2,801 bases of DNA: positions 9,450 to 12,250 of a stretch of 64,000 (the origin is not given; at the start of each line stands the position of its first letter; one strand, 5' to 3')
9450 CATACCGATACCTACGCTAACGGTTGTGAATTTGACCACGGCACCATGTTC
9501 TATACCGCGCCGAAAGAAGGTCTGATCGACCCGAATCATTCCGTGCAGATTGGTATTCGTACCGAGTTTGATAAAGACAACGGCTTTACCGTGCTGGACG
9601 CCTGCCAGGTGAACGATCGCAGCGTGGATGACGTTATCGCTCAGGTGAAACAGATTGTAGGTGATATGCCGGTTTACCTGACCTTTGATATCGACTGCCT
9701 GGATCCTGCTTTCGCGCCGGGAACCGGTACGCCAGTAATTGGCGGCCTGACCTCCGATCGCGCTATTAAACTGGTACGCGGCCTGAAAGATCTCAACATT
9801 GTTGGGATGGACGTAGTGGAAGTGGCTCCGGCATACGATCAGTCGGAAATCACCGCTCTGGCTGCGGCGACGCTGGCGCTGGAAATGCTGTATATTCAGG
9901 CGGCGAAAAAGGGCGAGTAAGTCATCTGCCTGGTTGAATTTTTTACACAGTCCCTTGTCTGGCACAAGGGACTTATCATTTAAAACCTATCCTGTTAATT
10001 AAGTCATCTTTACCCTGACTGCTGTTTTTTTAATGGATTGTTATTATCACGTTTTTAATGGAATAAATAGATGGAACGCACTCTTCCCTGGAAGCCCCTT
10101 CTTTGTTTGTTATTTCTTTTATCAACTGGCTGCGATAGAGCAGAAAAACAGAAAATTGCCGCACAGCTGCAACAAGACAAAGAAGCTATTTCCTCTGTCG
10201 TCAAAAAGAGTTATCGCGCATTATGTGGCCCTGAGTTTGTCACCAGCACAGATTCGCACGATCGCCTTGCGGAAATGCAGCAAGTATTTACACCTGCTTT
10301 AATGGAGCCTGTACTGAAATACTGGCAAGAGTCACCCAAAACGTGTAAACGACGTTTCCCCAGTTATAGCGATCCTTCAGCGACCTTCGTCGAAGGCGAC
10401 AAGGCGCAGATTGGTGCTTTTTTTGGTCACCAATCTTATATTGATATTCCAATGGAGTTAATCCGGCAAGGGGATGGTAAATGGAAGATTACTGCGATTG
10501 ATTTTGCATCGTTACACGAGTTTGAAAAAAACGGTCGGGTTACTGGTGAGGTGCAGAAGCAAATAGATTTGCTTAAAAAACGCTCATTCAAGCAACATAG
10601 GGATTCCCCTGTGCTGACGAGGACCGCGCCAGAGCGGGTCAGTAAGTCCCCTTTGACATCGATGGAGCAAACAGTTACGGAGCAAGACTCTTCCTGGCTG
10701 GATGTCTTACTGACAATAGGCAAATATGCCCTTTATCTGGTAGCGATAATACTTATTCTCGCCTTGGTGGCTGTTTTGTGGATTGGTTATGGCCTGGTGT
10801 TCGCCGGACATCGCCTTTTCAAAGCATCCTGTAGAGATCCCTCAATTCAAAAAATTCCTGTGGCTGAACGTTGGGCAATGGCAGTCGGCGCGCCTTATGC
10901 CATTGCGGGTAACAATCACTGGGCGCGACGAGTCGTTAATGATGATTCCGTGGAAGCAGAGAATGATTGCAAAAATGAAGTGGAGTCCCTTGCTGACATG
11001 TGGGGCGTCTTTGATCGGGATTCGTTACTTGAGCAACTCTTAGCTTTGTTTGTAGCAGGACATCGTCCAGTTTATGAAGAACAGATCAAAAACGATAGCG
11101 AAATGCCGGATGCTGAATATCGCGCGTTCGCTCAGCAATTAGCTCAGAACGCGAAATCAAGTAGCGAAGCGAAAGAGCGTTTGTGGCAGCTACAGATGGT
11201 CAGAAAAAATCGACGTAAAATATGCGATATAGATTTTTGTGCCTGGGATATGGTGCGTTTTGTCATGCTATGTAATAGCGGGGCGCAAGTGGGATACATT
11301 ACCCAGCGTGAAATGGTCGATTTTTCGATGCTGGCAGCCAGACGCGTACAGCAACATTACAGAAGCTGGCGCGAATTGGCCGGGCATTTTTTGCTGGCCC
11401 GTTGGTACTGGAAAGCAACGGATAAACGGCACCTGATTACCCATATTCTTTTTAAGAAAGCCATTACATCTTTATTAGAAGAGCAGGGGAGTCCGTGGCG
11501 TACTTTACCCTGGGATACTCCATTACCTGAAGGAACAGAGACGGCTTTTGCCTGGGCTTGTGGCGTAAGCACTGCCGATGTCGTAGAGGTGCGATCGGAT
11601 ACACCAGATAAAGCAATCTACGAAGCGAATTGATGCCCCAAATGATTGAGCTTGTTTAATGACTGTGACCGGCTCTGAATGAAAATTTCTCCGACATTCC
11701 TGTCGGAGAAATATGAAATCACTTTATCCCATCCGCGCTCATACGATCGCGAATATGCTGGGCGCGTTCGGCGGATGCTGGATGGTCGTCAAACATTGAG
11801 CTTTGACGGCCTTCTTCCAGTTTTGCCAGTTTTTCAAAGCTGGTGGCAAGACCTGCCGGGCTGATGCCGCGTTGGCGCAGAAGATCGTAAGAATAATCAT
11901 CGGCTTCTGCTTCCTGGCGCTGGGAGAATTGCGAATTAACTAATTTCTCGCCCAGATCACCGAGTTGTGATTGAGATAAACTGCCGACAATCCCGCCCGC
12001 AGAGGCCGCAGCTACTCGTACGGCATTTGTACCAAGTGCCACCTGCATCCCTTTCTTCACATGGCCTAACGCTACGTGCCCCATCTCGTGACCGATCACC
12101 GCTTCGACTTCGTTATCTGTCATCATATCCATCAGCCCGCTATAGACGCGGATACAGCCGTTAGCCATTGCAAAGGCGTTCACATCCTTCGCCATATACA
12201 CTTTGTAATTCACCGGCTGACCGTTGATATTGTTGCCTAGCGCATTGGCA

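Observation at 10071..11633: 520-aa lipobox plus TM two-domain protein inserted between speB and loiP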

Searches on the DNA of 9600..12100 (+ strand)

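Call 3: search_dna_similar(query=window:10071-11633:+, collection=ecoli_genomes, mode=near, max_rows=20, rows=spread)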
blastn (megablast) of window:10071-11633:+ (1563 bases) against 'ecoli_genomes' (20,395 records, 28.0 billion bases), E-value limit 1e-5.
Records with a match: 211; places in all: 211; records where one place covers at least 80% of the query: 210.
Genomes with a match: 211 of 5426; with a place that covers at least 80% of the query: 210. Places per genome that has any: lowest 1, median 1, highest 1. On chromosomes: 211 places; on plasmids: 0.
Best place of each record, by identity: >=99% 6; 95-99% 205.
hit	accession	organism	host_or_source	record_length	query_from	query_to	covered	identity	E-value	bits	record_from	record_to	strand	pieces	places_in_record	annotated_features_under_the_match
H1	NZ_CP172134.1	Escherichia coli strain GF131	chicken meat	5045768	1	1563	100%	100.0%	0e+0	2887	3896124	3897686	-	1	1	DUF1266 domain-containing protein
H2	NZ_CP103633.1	Escherichia coli strain 2900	Homo sapiens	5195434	1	1563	100%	98.7%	0e+0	2776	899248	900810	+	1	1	DUF1266 domain-containing protein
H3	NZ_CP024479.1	Escherichia coli strain 2011C-4315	Homo sapiens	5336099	1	1563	100%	97.8%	0e+0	2699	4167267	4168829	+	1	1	DUF1266 domain-containing protein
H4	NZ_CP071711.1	Escherichia coli strain EC20017429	Homo sapiens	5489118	1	1563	100%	97.8%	0e+0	2699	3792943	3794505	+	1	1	DUF1266 domain-containing protein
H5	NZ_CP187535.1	Escherichia coli strain IrN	wastewater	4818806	1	1563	100%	97.8%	0e+0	2699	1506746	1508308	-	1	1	DUF1266 domain-containing protein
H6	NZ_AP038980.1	Escherichia coli O103:H2 strain 20151001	Homo sapiens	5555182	1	1563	100%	97.8%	0e+0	2699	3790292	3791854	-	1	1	DUF1266 domain-containing protein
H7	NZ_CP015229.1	Escherichia coli strain 06-00048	alfalfa sprout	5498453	1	1563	100%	97.8%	0e+0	2693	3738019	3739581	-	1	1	DUF1266 domain-containing protein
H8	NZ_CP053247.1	Escherichia coli strain SCU-482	Homo sapiens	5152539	1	1563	100%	97.4%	0e+0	2660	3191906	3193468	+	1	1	DUF1266 domain-containing protein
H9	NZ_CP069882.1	Escherichia coli strain FDAARGOS_1289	Homo sapiens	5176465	1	1563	100%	97.4%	0e+0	2660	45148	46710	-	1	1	DUF1266 domain-containing protein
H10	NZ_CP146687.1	Escherichia coli strain MS 198-1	Homo sapiens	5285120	1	1563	100%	97.4%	0e+0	2660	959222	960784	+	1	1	DUF1266 domain-containing protein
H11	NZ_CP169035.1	Escherichia coli strain MZ1211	Homo sapiens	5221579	1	1563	100%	97.4%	0e+0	2660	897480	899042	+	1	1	DUF1266 domain-containing protein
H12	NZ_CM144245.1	Escherichia coli strain CB7453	Homo sapiens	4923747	1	1563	100%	97.4%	0e+0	2660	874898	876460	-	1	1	DUF1266 domain-containing protein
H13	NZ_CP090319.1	Escherichia coli strain EECO1006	Homo sapiens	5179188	1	1563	100%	97.4%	0e+0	2660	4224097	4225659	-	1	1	DUF1266 domain-containing protein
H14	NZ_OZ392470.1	Escherichia coli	Homo sapiens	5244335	1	1563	100%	97.4%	0e+0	2660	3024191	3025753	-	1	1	DUF1266 domain-containing protein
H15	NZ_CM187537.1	Escherichia coli strain capsule spontaneous mutant 16b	lab isolate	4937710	1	1563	100%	97.4%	0e+0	2660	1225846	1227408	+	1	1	DUF1266 domain-containing protein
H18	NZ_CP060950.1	Escherichia coli strain EC9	Homo sapiens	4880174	1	1561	100%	95.7%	0e+0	2512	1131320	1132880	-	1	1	DUF1266 domain-containing protein | hypothetical protein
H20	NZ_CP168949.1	Escherichia coli strain IH5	Homo sapiens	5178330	108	754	41%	97.5%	0e+0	1107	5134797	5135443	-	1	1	tyrosine-type recombinase/integrase | IS66 family transposase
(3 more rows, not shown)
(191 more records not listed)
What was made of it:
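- Patchy distribution: 3.9% of E. coli (call 3). The scan shows 20 of the 211, and 210 cover at least 80% of the gene (call 3).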

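Call 7: get_annotated_region(hit=H1, flank=6000)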
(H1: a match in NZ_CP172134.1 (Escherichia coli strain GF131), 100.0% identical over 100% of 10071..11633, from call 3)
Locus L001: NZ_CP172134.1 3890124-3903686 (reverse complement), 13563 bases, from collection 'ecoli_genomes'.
description: Escherichia coli strain GF131 chromosome, complete genome
organism: Escherichia coli strain GF131 (NCBI taxid 562)
replicon: chromosome; assembly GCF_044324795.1
host: -; source: chicken meat; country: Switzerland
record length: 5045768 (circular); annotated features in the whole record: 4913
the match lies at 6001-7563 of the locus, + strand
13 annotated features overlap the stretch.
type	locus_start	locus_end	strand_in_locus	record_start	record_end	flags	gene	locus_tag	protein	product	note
CDS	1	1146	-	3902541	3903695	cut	metK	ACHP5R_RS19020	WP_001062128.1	methionine adenosyltransferase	-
CDS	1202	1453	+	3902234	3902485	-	yqgD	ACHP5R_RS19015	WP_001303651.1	protein YqgD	-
CDS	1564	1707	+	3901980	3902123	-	yqgG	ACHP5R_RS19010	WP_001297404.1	protein YqgG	-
CDS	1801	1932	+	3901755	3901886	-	yqgB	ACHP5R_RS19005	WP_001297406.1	acid stress response protein YqgB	-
CDS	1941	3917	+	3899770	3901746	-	speA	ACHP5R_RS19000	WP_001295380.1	biosynthetic arginine decarboxylase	-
CDS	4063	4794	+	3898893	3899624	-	-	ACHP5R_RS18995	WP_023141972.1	hypothetical protein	-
CDS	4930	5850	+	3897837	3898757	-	speB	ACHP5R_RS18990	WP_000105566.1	agmatinase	-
CDS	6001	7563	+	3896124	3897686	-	-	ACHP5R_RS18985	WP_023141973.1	DUF1266 domain-containing protein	-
CDS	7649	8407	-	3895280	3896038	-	loiP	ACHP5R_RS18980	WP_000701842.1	metalloprotease LoiP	-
CDS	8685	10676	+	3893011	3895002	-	tkt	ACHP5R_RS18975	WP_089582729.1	transketolase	-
CDS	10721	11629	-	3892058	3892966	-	-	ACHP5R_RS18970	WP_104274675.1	prohibitin family protein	-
CDS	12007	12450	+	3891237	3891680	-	cmtB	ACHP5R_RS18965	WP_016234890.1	PTS mannitol transporter subunit IIA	-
CDS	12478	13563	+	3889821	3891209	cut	cmtA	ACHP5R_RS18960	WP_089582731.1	PTS mannitol transporter subunit IICB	-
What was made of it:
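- The flanks are speB, loiP and tkt (call 7).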

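Call 13: search_dna_similar(query=window:9600-12100:+, collection=ecoli_genomes, mode=near, max_rows=40, rows=spread)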
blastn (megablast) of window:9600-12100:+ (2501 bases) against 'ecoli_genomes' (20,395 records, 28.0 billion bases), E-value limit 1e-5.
Records with a match: 5425; places in all: 5991; records where one place covers at least 80% of the query: 210.
Genomes with a match: 5425 of 5426; with a place that covers at least 80% of the query: 210. Places per genome that has any: lowest 1, median 1, highest 2. On chromosomes: 5989 places; on plasmids: 2.
Best place of each record, by identity: >=99% 80; 95-99% 4153; 90-95% 1191; 80-90% 1.
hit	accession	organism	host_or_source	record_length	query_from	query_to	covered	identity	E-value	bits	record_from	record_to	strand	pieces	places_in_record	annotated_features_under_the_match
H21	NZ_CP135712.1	Escherichia coli strain TUM1586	missing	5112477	1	2501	100%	100.0%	0e+0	4619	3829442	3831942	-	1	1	DUF1266 domain-containing protein | loiP: metalloprotease LoiP | speB: agmatinase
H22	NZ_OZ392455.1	Escherichia coli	Homo sapiens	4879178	1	2501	100%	96.9%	0e+0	4185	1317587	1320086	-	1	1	DUF1266 domain-containing protein | loiP: metalloprotease LoiP | speB: agmatinase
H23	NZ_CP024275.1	Escherichia coli O6:H16 strain M9682-C1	missing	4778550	1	2501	28%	98.7%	0e+0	1233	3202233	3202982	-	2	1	loiP: metalloprotease LoiP | speB: agmatinase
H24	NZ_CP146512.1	Escherichia coli strain EH53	Homo sapiens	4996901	1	2501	28%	97.3%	0e+0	1192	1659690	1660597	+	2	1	loiP: metalloprotease LoiP | speB: agmatinase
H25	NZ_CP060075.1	Escherichia coli strain G3/10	Homo sapiens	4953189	1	2501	28%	97.3%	0e+0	1192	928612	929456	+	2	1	loiP: metalloprotease LoiP | speB: agmatinase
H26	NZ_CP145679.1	Escherichia coli strain S1-NGR-02-A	Homo sapiens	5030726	1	2501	28%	97.2%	2e-178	1187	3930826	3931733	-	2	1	loiP: metalloprotease LoiP | speB: agmatinase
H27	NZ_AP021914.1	Escherichia coli strain WP2-W18-CRE-03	-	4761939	1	2501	28%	97.2%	0e+0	1187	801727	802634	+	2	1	loiP: metalloprotease LoiP | speB: agmatinase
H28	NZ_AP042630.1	Escherichia coli strain OkiPb01705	bovine feces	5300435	1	2501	28%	97.2%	0e+0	1187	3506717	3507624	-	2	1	loiP: metalloprotease LoiP | speB: agmatinase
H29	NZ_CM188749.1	Escherichia coli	chicken farms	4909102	1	2501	28%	97.0%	0e+0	1181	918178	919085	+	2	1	loiP: metalloprotease LoiP | speB: agmatinase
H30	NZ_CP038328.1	Escherichia coli O157:H7 strain NE 1092-2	cattle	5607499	1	2501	28%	97.0%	4e-180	1181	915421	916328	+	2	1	loiP: metalloprotease LoiP | speB: agmatinase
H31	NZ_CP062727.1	Escherichia coli O157:H7 strain Z1812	Homo sapiens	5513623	1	2501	28%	97.0%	4e-180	1181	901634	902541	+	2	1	loiP: metalloprotease LoiP | speB: agmatinase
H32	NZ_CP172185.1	Escherichia coli strain GF60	chicken meat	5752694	1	2501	28%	98.0%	0e+0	1205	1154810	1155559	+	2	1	loiP: metalloprotease LoiP | speB: agmatinase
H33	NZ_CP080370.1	Escherichia coli strain PK5086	Homo sapiens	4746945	1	2501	28%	96.9%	4e-180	1175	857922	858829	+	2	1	loiP: metalloprotease LoiP | speB: agmatinase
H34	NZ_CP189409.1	Escherichia coli strain N779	Homo sapiens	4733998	1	2501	28%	96.9%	4e-180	1175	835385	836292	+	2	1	loiP: metalloprotease LoiP | speB: agmatinase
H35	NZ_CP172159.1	Escherichia coli strain GF54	chicken meat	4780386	1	2501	28%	96.6%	9e-177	1164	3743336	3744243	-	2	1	loiP: metalloprotease LoiP | speB: agmatinase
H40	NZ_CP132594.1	Escherichia coli strain K-12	Laboratory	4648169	1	2501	28%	96.3%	4e-175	1154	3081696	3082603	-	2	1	loiP: metalloprotease LoiP | speB: agmatinase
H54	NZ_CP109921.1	Escherichia coli O2:K2:H1 strain C 237-04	Homo sapiens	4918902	1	2501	28%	92.5%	7e-143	995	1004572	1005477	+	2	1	loiP: metalloprotease LoiP | speB: agmatinase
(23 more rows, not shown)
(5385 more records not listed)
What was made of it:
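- Lost from about 96% of E. coli (calls 3, 13).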

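Call 15: get_annotated_region(hit=H40, flank=1500)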
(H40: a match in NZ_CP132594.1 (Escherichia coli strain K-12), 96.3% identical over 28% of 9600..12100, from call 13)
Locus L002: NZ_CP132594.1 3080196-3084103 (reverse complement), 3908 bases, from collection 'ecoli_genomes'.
description: Escherichia coli strain K-12 chromosome, complete genome
organism: Escherichia coli strain K-12 (NCBI taxid 562)
replicon: chromosome; assembly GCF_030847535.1
host: -; source: Laboratory; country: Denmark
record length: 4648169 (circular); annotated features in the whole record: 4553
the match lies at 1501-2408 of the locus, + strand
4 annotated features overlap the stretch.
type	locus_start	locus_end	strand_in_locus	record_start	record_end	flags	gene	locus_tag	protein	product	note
CDS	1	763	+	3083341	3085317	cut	speA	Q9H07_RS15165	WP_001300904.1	biosynthetic arginine decarboxylase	-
CDS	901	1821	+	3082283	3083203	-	speB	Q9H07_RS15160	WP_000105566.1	agmatinase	-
CDS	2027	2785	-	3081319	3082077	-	loiP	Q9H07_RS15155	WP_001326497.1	metalloprotease LoiP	-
CDS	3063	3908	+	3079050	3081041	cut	tkt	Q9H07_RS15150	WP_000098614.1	transketolase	-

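Call 40: get_annotated_region(hit=H20, flank=5000)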
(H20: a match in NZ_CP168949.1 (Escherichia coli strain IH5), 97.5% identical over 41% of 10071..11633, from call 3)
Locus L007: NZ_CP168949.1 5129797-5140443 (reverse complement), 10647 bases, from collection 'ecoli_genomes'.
description: Escherichia coli strain IH5 chromosome, complete genome
organism: Escherichia coli strain IH5 (NCBI taxid 562)
replicon: chromosome; assembly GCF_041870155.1
host: Homo sapiens; source: urine; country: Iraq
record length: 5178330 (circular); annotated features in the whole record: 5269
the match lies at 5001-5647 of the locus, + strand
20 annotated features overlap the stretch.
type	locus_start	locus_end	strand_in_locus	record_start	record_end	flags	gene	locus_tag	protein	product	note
CDS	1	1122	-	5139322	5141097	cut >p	-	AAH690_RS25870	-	hypothetical protein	incomplete; partial in the middle of a contig; missing C-terminus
CDS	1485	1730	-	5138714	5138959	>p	-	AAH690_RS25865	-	HNH endonuclease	incomplete; partial in the middle of a contig; missing C-terminus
CDS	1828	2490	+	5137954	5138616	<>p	-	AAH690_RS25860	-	type VI secretion system ATPase TssH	incomplete; partial in the middle of a contig; missing N-terminus and C-terminus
CDS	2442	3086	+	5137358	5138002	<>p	btuB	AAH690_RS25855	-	vitamin B12/cobalamin outer membrane transporter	involved in the active translocation of vitamin B12 (cyanocobalamin) across the outer membrane to the periplasmic ...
CDS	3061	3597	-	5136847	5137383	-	-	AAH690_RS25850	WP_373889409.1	hypothetical protein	-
CDS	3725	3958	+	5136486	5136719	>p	-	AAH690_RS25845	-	type II secretion system protein GspD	incomplete; partial in the middle of a contig; missing N-terminus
CDS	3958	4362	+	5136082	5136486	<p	-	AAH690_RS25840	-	type II secretion system protein GspE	incomplete; partial in the middle of a contig; missing C-terminus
CDS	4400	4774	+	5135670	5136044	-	tnpB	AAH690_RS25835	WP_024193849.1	IS66 family insertion sequence element accessory protein TnpB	TnpB, as the term is used for proteins encoded by IS66 family insertion elements, is considered an accessory protein, ...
CDS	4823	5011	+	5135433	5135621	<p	-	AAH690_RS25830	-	IS66 family transposase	incomplete; partial in the middle of a contig; missing C-terminus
CDS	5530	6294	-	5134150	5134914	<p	-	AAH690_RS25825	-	tyrosine-type recombinase/integrase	incomplete; partial in the middle of a contig; missing N-terminus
CDS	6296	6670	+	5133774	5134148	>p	-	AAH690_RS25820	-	DUF551 domain-containing protein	incomplete; partial in the middle of a contig; missing N-terminus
CDS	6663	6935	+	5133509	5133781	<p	-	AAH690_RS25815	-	ASCH domain-containing protein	incomplete; partial in the middle of a contig; missing C-terminus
CDS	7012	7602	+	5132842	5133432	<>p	-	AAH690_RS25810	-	iron-containing alcohol dehydrogenase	incomplete; partial in the middle of a contig; missing N-terminus and C-terminus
CDS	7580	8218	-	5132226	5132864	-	-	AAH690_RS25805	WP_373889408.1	hypothetical protein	-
CDS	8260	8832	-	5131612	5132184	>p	-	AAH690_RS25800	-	type I restriction endonuclease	incomplete; partial in the middle of a contig; missing C-terminus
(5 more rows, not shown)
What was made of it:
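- Tried and rejected: I discounted it as a probable assembly artefact (call 40).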

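Call 41: get_annotated_region(hit=H18, flank=2500)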
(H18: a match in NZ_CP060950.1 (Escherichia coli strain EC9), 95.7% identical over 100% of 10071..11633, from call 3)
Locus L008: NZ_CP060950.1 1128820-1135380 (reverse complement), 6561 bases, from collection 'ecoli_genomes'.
description: Escherichia coli strain EC9 chromosome, complete genome
organism: Escherichia coli strain EC9 (NCBI taxid 562)
replicon: chromosome; assembly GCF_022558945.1
host: Homo sapiens; source: urine; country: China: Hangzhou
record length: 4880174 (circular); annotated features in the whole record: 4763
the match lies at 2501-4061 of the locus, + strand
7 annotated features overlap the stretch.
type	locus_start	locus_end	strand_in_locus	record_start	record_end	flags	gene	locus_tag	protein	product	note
CDS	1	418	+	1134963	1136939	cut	speA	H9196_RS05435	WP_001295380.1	biosynthetic arginine decarboxylase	-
CDS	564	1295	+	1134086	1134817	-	-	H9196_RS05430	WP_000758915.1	hypothetical protein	-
CDS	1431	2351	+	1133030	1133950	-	speB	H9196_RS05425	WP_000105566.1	agmatinase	-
CDS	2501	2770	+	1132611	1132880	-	-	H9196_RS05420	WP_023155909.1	hypothetical protein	-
CDS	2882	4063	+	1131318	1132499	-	-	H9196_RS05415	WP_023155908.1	DUF1266 domain-containing protein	-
CDS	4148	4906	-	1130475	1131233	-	loiP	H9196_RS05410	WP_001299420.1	metalloprotease LoiP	-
CDS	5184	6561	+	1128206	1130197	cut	tkt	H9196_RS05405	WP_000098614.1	transketolase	-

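Call 56: get_annotated_region(hit=H8, flank=300)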
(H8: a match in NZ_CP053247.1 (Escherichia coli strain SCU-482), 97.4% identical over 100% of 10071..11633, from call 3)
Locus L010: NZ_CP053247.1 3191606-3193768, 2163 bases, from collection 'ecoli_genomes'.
description: Escherichia coli strain SCU-482 chromosome, complete genome
organism: Escherichia coli strain SCU-482 (NCBI taxid 562)
replicon: chromosome; assembly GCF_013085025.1
host: Homo sapiens; source: rectal swab from healthy college student; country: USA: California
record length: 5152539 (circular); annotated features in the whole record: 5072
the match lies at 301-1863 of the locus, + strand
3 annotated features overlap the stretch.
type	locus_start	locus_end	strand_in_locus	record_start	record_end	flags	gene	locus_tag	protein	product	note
CDS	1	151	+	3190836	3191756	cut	speB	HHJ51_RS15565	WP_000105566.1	agmatinase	-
CDS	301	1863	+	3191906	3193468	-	-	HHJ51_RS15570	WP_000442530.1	DUF1266 domain-containing protein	-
CDS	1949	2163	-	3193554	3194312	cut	loiP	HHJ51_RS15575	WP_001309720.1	metalloprotease LoiP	-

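Call 57: get_annotated_region(hit=H3, flank=300)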
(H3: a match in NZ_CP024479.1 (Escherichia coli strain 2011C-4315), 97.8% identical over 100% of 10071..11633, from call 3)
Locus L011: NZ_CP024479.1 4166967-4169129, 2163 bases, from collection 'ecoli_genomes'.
description: Escherichia coli strain 2011C-4315 chromosome, complete genome
organism: Escherichia coli strain 2011C-4315 (NCBI taxid 562)
replicon: chromosome; assembly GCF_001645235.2
host: Homo sapiens; source: stool; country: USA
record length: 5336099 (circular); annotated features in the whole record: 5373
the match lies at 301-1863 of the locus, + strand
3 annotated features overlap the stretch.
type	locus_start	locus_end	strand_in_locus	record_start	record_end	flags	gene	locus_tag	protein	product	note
CDS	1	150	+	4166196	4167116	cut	speB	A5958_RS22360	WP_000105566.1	agmatinase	-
CDS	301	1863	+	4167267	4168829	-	-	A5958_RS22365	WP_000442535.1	DUF1266 domain-containing protein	-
CDS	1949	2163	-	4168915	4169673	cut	loiP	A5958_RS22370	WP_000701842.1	metalloprotease LoiP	-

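Call 81: search_rna_families(source=window, start=9800, end=11900, threshold=gathering)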
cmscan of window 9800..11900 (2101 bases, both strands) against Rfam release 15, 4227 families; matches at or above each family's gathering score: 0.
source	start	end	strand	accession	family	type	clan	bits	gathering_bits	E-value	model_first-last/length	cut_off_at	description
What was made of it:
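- Tried and rejected: Rfam found no RNA family in 9800-11900 (call 81).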
